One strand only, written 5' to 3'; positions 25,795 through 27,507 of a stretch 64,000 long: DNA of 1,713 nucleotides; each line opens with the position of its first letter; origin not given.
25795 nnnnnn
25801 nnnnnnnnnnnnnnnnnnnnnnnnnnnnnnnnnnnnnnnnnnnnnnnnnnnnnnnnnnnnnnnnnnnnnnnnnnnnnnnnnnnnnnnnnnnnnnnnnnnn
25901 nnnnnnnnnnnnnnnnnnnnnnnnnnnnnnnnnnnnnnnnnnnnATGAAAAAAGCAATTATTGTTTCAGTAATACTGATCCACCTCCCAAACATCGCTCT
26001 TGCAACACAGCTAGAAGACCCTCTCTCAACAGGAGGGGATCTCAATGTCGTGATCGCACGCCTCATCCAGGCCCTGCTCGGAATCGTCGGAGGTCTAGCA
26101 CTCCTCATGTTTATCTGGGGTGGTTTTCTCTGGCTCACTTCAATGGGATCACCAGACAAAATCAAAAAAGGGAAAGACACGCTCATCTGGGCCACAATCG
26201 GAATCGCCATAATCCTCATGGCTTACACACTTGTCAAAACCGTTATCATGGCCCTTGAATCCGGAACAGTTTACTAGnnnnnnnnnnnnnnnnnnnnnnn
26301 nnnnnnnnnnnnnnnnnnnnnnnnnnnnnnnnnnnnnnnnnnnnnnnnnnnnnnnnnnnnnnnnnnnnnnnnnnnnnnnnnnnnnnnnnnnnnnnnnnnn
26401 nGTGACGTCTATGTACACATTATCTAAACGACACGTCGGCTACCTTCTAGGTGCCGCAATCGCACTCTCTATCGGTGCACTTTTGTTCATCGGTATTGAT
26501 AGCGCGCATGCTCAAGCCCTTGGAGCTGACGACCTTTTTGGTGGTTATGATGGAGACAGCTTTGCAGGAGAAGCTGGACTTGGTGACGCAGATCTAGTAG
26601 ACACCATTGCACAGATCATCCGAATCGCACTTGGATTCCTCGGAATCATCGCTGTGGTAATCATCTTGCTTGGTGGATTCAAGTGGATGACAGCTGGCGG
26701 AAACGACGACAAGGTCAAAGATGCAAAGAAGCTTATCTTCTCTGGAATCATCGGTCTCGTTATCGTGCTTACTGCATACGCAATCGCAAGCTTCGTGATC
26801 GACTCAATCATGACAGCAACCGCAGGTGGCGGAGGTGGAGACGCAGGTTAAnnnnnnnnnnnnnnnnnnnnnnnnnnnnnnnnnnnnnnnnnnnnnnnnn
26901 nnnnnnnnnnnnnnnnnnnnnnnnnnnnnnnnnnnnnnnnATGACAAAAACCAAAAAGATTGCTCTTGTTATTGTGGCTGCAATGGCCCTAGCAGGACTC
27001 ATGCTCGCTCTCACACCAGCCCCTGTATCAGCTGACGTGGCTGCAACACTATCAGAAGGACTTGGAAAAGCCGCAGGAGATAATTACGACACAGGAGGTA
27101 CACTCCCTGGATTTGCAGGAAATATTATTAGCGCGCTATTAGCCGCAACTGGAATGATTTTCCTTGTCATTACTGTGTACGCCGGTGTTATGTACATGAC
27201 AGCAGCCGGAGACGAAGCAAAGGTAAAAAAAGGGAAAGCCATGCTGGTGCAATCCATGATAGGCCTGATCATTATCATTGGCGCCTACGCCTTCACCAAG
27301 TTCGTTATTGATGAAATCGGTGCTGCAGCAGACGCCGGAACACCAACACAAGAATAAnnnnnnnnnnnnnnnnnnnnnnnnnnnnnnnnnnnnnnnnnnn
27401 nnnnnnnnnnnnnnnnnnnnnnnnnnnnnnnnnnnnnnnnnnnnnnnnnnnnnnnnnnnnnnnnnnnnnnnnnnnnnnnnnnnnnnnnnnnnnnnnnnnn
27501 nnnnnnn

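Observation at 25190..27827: Tandem array of five paralogous exported two-TM 'pilin-like' proteins sharing a conserved hairpin-loop motif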

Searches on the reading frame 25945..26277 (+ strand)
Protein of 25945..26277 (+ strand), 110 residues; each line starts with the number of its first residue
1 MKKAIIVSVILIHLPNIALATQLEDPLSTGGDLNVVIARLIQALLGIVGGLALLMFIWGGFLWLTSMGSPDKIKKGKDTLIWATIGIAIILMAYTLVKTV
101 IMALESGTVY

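Call 3: search_protein_families(library=pfam, proteins=[window:25945-26277:+], max_evalue=1)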
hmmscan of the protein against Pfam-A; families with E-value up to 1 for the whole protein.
window:25945-26277:+ (110 aa): 3 families
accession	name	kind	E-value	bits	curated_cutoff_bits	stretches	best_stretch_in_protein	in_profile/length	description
PF18895.5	T4SS_pilin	-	1.4e-13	51.2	26.6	1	33-99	5-70/71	Type IV secretion system pilin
PF04956.18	TrbC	-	2.1e-07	31.5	27.9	1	5-99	15-97/98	TrbC/VIRB2 pilin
PF13105.11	DUF3959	-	0.076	12.7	25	1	40-92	5-60/238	Protein of unknown function (DUF3959)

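Call 4: search_protein_families(library=ncbifam, proteins=[window:25945-26277:+], max_evalue=1)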
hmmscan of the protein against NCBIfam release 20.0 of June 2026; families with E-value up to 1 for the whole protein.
window:25945-26277:+ (110 aa): 2 families
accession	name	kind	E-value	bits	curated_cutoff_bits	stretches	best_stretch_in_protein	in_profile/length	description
NF045849.1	ICE_MMCAP2_0565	equivalog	2.9e-06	26.9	40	1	37-101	13-77/80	Mbov_0395 family pilin-like conjugal transfer protein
NF007711.0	PRK10408.1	equivalog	0.017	15.2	124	1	44-100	7-61/112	L-valine transporter subunit YgaH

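Call 31: find_homologous_proteins(query=window:25945-26277:+, max_evalue=0.001)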
Query window:25945-26277:+ (110 aa): 37 proteins with E <= 0.001 among 45 candidates.
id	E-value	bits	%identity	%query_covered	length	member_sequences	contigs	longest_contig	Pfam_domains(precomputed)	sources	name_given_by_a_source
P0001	2.6e-60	219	100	100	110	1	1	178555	PF18895.6,PF04956.19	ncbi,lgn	-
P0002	1.4e-47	178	79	99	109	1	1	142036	PF18895.6,PF04956.19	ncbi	-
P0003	1.4e-44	169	72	98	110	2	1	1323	PF18895.6,PF04956.19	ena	-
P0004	5.7e-41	157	70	99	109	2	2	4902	PF18895.6,PF04956.19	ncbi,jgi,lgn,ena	-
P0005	5.9e-41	157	69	98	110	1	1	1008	PF18895.6,PF04956.19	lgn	-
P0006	4.1e-32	129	58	99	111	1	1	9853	PF18895.6,PF04956.19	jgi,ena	jgi:hypothetical protein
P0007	4.0e-31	125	68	88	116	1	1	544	PF18895.6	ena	-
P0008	8.3e-29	118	54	95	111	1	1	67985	PF18895.6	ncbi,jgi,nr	ncbi:MAG: hypothetical protein P8J32_03090 [bacterium]|jgi:hypothetical protein|nr:hypothetical prot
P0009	4.3e-28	116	62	91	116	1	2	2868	PF18895.6,PF04956.19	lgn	-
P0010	4.7e-27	112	58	91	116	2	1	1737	PF18895.6,PF04956.19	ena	-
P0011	8.0e-27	112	55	95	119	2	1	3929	PF18895.6,PF04956.19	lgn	-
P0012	2.9e-26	110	56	93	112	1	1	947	PF18895.6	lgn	-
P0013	5.1e-26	109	57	92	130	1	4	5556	PF18895.6,PF04956.19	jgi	jgi:non-ribosomal peptide synthetase component F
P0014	5.1e-26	109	56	92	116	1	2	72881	PF18895.6,PF04956.19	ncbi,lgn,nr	ncbi:pilin [Patescibacteria group bacterium]|nr:pilin [Patescibacteria group bacterium] MBU1705507.1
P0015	1.4e-25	108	57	89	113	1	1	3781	PF18895.6,PF04956.19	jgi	jgi:hypothetical protein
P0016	1.5e-24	104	57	75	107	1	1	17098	PF18895.6,PF04956.19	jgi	jgi:hypothetical protein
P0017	1.1e-23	101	53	98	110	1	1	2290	PF18895.6,PF04956.19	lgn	-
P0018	3.8e-23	100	53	99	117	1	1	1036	PF18895.6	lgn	-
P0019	4.2e-23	100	51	96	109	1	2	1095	PF18895.6,PF04956.19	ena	-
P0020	7.8e-23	99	64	69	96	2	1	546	PF18895.6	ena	-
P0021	1.1e-22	98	50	95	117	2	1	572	PF18895.6,PF04956.19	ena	-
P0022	2.4e-22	97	51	93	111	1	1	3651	PF18895.6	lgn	-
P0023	1.8e-21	94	46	95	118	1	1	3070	PF18895.6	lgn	-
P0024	3.7e-21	93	45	93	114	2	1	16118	PF18895.6,PF04956.19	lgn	-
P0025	6.7e-21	93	48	85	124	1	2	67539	PF18895.6,PF04956.19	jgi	-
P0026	2.1e-18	84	52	77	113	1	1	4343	PF18895.6,PF04956.19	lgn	-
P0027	2.5e-18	84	49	87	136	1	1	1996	PF18895.6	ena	-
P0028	3.0e-18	84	45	91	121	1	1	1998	PF18895.6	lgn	-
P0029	3.9e-18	84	51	75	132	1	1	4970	PF18895.6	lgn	-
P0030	5.9e-18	83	60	57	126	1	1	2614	PF18895.6,PF04956.19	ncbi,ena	-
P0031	3.7e-17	80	44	96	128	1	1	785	PF18895.6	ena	-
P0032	5.6e-16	77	42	83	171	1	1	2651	PF18895.6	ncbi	-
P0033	1.4e-15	75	49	75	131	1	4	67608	PF18895.6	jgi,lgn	jgi:hypothetical protein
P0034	1.5e-15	75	54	63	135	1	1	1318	PF18895.6,PF04956.19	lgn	-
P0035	4.1e-15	74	49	82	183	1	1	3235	PF18895.6,PF04956.19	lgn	-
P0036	9.6e-15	73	44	87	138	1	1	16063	PF18895.6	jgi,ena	-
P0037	3.3e-11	61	64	48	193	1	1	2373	PF18895.6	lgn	-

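Call 34: find_encoding_contigs(protein=P0001, flank=10000, max_places=4)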
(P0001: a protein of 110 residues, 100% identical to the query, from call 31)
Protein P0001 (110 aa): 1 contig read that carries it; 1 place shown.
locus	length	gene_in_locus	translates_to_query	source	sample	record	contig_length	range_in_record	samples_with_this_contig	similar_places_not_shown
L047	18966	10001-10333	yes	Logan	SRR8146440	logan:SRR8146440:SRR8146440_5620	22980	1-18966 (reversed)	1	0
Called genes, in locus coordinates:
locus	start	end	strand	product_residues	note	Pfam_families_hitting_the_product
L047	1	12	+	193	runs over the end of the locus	-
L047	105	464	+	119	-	-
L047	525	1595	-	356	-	PF00768:Peptidase_S11, PF13354:Beta-lactamase2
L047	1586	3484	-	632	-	PF16158:N_BRCA1_IG (faint), PF08486:SpoIID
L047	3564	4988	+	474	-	PF01943:Polysacc_synt, PF13440:Polysacc_synt_3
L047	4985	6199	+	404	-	PF04932:Wzy_C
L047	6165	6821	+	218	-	-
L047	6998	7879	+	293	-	PF00483:NTP_transferase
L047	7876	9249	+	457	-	PF01547:SBP_bac_1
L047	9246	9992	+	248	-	PF18895:T4SS_pilin (weak)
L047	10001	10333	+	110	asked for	PF04956:TrbC, PF18895:T4SS_pilin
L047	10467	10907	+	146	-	PF18895:T4SS_pilin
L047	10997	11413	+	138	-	PF18895:T4SS_pilin (weak)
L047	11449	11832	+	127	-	PF18895:T4SS_pilin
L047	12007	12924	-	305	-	-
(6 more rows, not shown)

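Call 49: find_encoding_contigs(protein=P0025, flank=10000, max_places=2)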
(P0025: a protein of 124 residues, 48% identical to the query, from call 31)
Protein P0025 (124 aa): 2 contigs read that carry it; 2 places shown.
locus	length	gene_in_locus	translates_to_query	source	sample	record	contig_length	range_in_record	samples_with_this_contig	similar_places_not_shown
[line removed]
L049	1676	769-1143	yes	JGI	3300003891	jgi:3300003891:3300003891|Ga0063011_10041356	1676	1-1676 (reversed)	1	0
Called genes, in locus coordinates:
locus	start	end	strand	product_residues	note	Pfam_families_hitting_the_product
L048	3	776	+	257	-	?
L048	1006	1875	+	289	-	PF00483:NTP_transferase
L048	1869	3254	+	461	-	PF01547:SBP_bac_1, PF13416:SBP_bac_8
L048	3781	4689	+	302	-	-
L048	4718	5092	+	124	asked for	PF04956:TrbC, PF18895:T4SS_pilin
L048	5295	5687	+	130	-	PF18895:T4SS_pilin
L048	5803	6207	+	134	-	PF18895:T4SS_pilin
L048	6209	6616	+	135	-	PF18895:T4SS_pilin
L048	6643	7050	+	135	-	PF18895:T4SS_pilin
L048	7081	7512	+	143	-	PF18895:T4SS_pilin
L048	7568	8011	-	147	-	-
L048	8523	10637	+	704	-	PF09852:DUF2079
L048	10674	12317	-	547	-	-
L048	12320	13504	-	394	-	-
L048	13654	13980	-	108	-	-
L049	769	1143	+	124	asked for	PF04956:TrbC, PF18895:T4SS_pilin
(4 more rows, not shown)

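Call 50: find_encoding_contigs(protein=P0033, flank=10000, max_places=2)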
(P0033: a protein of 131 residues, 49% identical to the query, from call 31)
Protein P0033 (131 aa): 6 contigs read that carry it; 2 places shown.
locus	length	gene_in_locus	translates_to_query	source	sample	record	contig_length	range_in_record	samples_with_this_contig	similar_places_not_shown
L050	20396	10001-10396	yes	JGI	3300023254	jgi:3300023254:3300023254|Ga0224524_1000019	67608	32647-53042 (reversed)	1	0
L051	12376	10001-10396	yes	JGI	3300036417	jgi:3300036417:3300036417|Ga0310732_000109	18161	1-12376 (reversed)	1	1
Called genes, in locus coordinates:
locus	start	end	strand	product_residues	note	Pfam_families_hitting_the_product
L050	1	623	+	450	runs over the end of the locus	PF12704:MacB_PCD, PF02687:FtsX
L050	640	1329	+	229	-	PF02463:SMC_N (faint), PF00005:ABC_tran, PF13304:AAA_21 (faint)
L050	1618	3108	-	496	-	PF00206:Lyase_1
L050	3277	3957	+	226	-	PF08241:Methyltransf_11, PF13847:Methyltransf_31 (weak)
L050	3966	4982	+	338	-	PF01545:Cation_efflux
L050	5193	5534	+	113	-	PF05635:23S_rRNA_IVP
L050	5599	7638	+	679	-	PF17191:RecG_wedge, PF04851:ResIII, PF00176:SNF2-rel_dom (weak), PF00270:DEAD, PF00271:Helicase_C, PF19833:RecG_dom3_C (weak)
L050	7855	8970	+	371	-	-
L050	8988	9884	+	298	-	-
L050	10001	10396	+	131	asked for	PF18895:T4SS_pilin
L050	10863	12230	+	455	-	PF01406:tRNA-synt_1e, PF09334:tRNA-synt_1g (faint), PF23493:CysS_C (weak)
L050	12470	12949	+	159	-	-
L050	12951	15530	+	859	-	PF26449:DUF8128, PF10412:TrwB_AAD_bind (faint), PF02534:T4SS-DNA_transf (weak), PF12696:TraG-D_C (weak)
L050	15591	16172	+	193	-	-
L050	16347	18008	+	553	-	PF05496:RuvB_N (weak), PF13177:DNA_pol3_delta2, PF13401:AAA_22 (faint), PF00004:AAA, PF22608:DNAX_ATPase_lid, PF12169:DNA_pol3_gamma3, PF20964:DnaX_C (weak)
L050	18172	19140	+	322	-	-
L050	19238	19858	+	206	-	PF00226:DnaJ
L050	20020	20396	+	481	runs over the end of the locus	PF05970:PIF1, PF13604:AAA_30, PF13245:AAA_19, PF13401:AAA_22 (weak), PF21530:Pif1_2B_dom (faint)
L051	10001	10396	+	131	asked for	PF18895:T4SS_pilin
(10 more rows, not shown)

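Call 56: predict_structure(alignment_id=A3)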
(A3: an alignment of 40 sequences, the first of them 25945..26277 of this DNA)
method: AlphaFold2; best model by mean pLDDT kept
length: 110 residues; sequences in the alignment: 40
mean_pLDDT: 82.0   pTM: 0.56
mean pLDDT of the five models: 82.0, 79.7, 79.7, 77.0, 74.8
residues with pLDDT >= 90: 50; 70-90: 39; 50-70: 20; < 50: 1
segments of 3 or more residues with pLDDT < 50: none
pLDDT, mean of each block of 10 residues (from residue 1): 71 70 57 78 91 95 91 93 95 89 72
secondary structure, 60 per line:
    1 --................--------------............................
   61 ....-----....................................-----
elements in order: H3-18 H33-64 H70-105

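Call 59: fold_search(model_id=the predicted structure, library=pdb)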
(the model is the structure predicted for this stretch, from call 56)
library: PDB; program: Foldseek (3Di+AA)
matches with E <= 10: 226; with E <= 0.001: 0
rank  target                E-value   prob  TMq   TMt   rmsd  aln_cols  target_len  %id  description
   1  6s1k_E                8.6e-01  0.98  0.59  0.63   2.0        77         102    9  E. coli Core Signaling Unit, carrying QQQQ receptor mutation (released 2020-01-22)
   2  9x1w                  1.0e+00  0.96  0.58  0.71   2.7        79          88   18  Crystal structure of de novo designed complement C9 mini-inhibitor form 1 (released 2026-02-18)
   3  8j2f_A                1.0e+00  0.33  0.33  0.12   8.7        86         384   16  Human neutral shpingomyelinase (released 2023-12-06)
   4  6cnn_A                1.2e+00  0.87  0.63  0.20  13.5       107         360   10  Cryo-EM structure of the human SK4/calmodulin channel complex in the Ca2+ bound state I (released 2018-05-02)
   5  3zx6_A                1.3e+00  0.97  0.60  0.23   2.0        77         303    9  Structure of Hamp(AF1503)-Tsr fusion - Hamp (A291V) mutant (released 2012-02-29)
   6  4dk0                  1.3e+00  0.47  0.41  0.17   4.5        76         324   14  Crystal structure of MacA from Actinobacillus actinomycetemcomitans (released 2012-03-07)
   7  5da9_A                1.6e+00  0.30  0.35  0.12   5.1        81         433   15  ATP-gamma-S bound Rad50 from Chaetomium thermophilum in complex with the Rad50-binding domain of Mre11 (released 2016-03-02)
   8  3q84_H                1.8e+00  0.87  0.55  0.23   2.1        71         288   14  Crystal structure of human PACSIN 1 F-BAR domain (released 2012-02-22)
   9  9qgy_G                1.8e+00  0.41  0.39  0.16   4.4        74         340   11  Structure of the YbjP lipoprotein bound to the MacAB-TolC tripartite efflux pump (released 2026-03-25)
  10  6h2f_A                1.8e+00  0.28  0.33  0.14   6.6        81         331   22  Structure of the pre-pore AhlB of the tripartite alpha-pore forming toxin, AHL, from Aeromonas hydrophila. (released 2019-07-10)
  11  6h2f_E                1.8e+00  0.20  0.29  0.12   7.5        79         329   19  Structure of the pre-pore AhlB of the tripartite alpha-pore forming toxin, AHL, from Aeromonas hydrophila. (released 2019-07-10)
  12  8zar_C                2.0e+00  0.33  0.35  0.15   4.1        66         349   11  EmrAB-TolC MFS-type tripartite multidrug efflux pump FA (released 2025-04-30)
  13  9a72_A                2.3e+00  0.85  0.58  0.24   2.0        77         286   14  Integrative model of YFMS-CHEW by crosslinking MS and deep learning (released 2024-09-18)
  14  4brb_A                2.3e+00  0.23  0.35  0.34   5.5        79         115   14  Crystal structure of the integral membrane enzyme DgkA-ref, delta 7 (released 2014-06-18)
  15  6msr_A                2.5e+00  0.75  0.55  0.76   3.3        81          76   10  Crystal structure of pRO-2.5 (released 2019-05-08)
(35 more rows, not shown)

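Call 112: search_protein_representatives(alignment_id=A3)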
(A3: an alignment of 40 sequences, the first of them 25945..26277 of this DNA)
Query: 40 sequences, 143 profile positions. Proteins with E-value up to 0.001 (for the whole library): 91115; up to 1e-10: 37376; up to 1e-30: 632. The best 150 are listed.
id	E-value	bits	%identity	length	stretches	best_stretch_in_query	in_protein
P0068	2.1e-93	325.8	-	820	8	46-108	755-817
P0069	2.2e-75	267.4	-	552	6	8-118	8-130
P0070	2.8e-63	228.2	-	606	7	4-102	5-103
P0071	1.0e-62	226.4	-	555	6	8-109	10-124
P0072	1.2e-62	226.1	-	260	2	25-129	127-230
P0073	2.0e-61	222.2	-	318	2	6-123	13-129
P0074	4.3e-61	221.1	-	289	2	19-112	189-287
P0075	3.4e-57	208.4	-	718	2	24-111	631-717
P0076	4.0e-56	205.0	-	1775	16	38-109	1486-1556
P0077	4.5e-56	204.8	-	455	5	2-109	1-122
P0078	4.8e-56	204.7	-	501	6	32-107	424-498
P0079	8.3e-56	203.9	-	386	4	23-109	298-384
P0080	1.4e-55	203.2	-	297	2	30-111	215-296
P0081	3.3e-54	198.8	-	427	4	38-109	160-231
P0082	4.6e-53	195.0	-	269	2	11-123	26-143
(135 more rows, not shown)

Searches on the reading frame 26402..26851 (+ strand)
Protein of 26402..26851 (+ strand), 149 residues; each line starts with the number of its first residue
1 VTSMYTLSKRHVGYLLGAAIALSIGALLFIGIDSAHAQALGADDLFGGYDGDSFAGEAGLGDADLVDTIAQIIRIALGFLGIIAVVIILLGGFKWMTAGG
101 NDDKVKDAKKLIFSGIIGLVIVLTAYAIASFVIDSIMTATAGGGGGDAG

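Call 3: search_protein_families(library=pfam, proteins=[window:26402-26851:+], max_evalue=1)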
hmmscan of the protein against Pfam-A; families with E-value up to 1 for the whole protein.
window:26402-26851:+ (149 aa): 2 families
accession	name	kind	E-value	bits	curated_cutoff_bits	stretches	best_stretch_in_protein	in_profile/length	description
PF18895.5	T4SS_pilin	-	1.5e-09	38.2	26.6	1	65-132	5-71/71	Type IV secretion system pilin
PF02548.21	Pantoate_transf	-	0.065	13.1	28.7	1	63-147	120-206/259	Ketopantoate hydroxymethyltransferase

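Call 4: search_protein_families(library=ncbifam, proteins=[window:26402-26851:+], max_evalue=1)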
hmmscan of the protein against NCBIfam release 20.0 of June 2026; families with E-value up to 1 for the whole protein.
window:26402-26851:+ (149 aa): 4 families
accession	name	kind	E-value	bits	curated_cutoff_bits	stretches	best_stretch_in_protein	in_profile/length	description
NF045849.1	ICE_MMCAP2_0565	equivalog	1.2e-09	37.7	40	1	65-136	9-80/80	Mbov_0395 family pilin-like conjugal transfer protein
NF001452.0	PRK00311.1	subfamily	0.019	14.3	272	1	61-147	121-209/267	3-methyl-2-oxobutanoate hydroxymethyltransferase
NF047765.1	LIC_13387_fam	subfamily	0.24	11.1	33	1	73-130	54-111/131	LIC_13387 family protein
NF033486.1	harvest_ssl1498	equivalog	0.41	10.6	45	1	107-132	27-52/53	photosystem II assembly protein Psb34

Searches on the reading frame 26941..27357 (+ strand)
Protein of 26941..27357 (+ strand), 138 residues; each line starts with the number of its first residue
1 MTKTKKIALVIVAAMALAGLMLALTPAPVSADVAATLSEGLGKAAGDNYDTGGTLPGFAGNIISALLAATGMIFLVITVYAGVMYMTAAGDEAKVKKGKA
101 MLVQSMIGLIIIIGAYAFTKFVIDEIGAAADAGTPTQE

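Call 3: search_protein_families(library=pfam, proteins=[window:26941-27357:+], max_evalue=1)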
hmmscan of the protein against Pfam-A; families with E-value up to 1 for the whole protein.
window:26941-27357:+ (138 aa): 3 families
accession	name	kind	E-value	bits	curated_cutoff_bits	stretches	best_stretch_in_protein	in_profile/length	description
PF18895.5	T4SS_pilin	-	6.7e-06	26.5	26.6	1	54-121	4-70/71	Type IV secretion system pilin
PF17310.7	DUF5357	-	0.093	11.8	25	1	57-120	41-97/322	Family of unknown function (DUF5357)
PF11028.14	TMEM260-like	-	0.42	10.8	24.2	1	58-119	42-97/179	Protein O-mannosyl-transferase TMEM260-like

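Call 4: search_protein_families(library=ncbifam, proteins=[window:26941-27357:+], max_evalue=1)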
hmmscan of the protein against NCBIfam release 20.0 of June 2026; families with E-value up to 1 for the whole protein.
window:26941-27357:+ (138 aa): 1 family
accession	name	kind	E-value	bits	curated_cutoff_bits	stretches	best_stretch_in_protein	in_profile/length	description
NF045849.1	ICE_MMCAP2_0565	equivalog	2.1e-07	30.5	40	1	61-124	14-78/80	Mbov_0395 family pilin-like conjugal transfer protein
